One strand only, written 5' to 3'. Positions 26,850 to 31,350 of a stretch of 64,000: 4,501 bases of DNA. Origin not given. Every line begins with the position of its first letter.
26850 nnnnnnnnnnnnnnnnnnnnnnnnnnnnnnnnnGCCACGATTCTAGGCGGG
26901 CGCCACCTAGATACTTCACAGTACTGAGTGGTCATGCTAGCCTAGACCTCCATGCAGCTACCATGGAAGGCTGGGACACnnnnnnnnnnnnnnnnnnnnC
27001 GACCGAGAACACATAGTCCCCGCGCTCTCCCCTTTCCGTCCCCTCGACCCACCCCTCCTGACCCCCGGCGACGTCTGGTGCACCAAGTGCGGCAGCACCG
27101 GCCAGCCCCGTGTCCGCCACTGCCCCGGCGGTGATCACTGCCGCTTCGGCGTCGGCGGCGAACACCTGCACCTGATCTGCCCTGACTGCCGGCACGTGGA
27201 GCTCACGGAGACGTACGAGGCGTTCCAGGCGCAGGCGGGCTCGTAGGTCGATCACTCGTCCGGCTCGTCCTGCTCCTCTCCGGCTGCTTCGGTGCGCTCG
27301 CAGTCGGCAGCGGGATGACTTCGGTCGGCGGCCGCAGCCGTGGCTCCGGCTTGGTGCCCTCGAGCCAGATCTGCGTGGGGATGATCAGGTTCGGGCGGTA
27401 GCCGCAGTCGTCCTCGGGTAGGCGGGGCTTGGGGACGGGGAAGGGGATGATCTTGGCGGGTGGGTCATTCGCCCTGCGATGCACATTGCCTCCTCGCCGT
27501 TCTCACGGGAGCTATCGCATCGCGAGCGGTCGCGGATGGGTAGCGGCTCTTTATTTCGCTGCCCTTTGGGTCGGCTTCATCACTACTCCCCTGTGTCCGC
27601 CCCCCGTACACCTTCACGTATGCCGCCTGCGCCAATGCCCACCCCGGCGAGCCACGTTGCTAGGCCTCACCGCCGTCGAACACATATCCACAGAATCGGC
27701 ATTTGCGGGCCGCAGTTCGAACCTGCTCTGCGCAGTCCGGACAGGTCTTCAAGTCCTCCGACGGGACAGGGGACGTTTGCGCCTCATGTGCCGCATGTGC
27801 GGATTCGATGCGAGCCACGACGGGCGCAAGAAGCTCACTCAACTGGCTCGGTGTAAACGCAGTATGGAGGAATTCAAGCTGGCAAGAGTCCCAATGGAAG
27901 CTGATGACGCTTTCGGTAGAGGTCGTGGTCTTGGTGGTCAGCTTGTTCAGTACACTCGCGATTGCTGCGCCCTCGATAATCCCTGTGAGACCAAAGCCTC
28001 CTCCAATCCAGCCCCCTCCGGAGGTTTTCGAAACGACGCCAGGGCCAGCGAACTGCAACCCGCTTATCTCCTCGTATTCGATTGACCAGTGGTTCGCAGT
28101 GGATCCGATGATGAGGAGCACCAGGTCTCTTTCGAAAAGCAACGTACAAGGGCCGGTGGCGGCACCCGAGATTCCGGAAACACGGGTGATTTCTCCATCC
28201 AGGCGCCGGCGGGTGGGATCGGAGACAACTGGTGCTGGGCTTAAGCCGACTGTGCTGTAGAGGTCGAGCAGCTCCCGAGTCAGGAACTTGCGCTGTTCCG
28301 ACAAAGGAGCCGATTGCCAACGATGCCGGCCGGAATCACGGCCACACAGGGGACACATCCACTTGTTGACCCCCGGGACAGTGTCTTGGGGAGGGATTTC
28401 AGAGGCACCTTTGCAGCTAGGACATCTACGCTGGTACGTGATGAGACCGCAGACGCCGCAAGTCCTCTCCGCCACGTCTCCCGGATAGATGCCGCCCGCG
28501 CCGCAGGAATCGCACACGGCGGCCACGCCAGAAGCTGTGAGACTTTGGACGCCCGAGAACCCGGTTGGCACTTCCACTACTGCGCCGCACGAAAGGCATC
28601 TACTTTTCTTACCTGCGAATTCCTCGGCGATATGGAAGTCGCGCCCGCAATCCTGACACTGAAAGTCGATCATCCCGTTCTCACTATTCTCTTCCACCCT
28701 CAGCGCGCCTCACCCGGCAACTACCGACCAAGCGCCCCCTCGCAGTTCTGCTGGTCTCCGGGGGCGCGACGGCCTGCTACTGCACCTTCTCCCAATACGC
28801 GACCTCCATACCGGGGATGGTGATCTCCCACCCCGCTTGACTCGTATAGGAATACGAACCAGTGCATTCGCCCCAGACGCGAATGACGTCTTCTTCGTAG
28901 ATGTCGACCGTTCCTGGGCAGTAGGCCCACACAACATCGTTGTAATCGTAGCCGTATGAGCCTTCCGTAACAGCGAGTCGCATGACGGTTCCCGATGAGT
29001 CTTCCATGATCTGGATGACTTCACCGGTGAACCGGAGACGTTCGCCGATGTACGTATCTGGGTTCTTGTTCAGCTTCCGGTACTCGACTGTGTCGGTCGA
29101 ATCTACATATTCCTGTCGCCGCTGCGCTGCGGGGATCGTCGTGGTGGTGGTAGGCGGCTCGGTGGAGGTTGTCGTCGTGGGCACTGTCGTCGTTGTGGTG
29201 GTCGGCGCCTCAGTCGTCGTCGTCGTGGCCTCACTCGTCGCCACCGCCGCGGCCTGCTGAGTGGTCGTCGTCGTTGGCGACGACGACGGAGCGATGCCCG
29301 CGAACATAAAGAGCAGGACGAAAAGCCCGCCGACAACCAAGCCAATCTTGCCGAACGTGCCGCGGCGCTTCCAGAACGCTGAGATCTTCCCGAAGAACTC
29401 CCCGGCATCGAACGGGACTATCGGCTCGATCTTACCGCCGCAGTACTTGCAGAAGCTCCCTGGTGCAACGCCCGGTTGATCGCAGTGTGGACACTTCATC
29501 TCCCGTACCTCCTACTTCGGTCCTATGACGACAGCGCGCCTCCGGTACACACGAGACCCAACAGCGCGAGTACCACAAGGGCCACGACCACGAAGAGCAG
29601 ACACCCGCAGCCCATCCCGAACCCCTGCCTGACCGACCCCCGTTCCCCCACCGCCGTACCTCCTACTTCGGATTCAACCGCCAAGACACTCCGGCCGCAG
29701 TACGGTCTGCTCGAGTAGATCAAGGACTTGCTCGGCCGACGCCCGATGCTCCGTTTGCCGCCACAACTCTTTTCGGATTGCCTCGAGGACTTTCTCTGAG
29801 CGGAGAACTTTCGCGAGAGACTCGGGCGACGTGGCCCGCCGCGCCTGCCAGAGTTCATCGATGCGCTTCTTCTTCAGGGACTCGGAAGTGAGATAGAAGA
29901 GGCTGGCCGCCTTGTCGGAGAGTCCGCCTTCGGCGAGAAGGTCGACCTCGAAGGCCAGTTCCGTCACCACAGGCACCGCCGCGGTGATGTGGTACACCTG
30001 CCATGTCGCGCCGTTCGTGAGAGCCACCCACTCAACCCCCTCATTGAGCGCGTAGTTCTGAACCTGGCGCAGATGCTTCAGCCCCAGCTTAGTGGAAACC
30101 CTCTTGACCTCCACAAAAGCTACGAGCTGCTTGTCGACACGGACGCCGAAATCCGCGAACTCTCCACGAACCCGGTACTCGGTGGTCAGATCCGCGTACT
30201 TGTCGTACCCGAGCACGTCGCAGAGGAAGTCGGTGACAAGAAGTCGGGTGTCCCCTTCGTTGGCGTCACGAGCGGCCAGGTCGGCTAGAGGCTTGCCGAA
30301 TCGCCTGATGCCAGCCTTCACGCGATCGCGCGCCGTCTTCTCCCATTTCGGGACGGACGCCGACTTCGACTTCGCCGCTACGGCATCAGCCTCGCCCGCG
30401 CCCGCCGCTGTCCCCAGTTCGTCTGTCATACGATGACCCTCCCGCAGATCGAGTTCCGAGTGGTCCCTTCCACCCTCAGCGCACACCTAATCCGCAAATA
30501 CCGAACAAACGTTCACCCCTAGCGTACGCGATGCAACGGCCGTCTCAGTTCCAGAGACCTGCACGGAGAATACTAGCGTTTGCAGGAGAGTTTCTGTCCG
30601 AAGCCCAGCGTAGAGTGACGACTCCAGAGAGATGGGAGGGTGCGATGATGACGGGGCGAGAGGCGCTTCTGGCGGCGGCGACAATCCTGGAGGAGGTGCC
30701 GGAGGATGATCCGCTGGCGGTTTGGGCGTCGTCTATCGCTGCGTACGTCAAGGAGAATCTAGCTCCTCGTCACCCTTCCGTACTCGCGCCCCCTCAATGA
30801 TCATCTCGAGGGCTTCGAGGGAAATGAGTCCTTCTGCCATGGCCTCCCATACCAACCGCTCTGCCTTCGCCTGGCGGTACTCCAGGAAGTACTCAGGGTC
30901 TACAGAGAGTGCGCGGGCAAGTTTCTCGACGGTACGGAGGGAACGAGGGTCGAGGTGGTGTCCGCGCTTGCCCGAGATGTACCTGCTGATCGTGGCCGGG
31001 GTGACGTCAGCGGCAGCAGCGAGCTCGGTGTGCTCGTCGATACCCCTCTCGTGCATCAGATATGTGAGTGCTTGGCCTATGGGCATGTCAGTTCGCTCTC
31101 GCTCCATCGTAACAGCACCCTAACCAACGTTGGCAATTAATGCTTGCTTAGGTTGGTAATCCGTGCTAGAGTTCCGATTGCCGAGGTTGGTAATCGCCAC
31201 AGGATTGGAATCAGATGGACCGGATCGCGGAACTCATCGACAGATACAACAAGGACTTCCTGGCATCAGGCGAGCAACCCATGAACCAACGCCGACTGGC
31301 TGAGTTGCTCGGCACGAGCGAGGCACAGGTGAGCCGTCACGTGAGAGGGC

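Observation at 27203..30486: Repressor-linked cassette of a PD-(D/E)xK nuclease, a 42-aa TM peptide, a Zn-ribbon/TM/surface protein, a multi-Zn-ribbon protein and a Pro-rich protein: candidate undescribed prophage defence or exclusion system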

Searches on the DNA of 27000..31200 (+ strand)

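Call 11: search_dna_similar(query=window:27000-31200:+, collection=phages, mode=distant, max_rows=20)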
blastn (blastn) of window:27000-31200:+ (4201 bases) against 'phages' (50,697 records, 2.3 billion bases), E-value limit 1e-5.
No match.

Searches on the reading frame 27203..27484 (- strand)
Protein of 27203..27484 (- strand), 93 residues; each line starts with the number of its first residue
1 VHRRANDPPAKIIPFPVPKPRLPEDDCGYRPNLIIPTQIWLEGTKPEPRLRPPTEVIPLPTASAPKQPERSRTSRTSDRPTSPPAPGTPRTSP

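Call 3: search_protein_families(library=pfam, proteins=[window:27203-27484:-], max_evalue=0.1)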
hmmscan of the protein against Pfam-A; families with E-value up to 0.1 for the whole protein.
window:27203-27484:- (93 aa): 0 families

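Call 4: search_protein_families(library=padloc, proteins=[window:27203-27484:-], max_evalue=0.1)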
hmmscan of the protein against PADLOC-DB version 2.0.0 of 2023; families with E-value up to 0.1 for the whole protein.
window:27203-27484:- (93 aa): 0 families

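Call 5: search_protein_families(library=phrogs, proteins=[window:27203-27484:-], max_evalue=0.01)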
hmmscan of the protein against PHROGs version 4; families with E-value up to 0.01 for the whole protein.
window:27203-27484:- (93 aa): 0 families

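Call 40: search_protein_families(library=ncbifam, proteins=[window:27203-27484:-], max_evalue=0.01)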
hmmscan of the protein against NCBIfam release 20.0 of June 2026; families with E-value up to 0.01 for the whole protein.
window:27203-27484:- (93 aa): 0 families
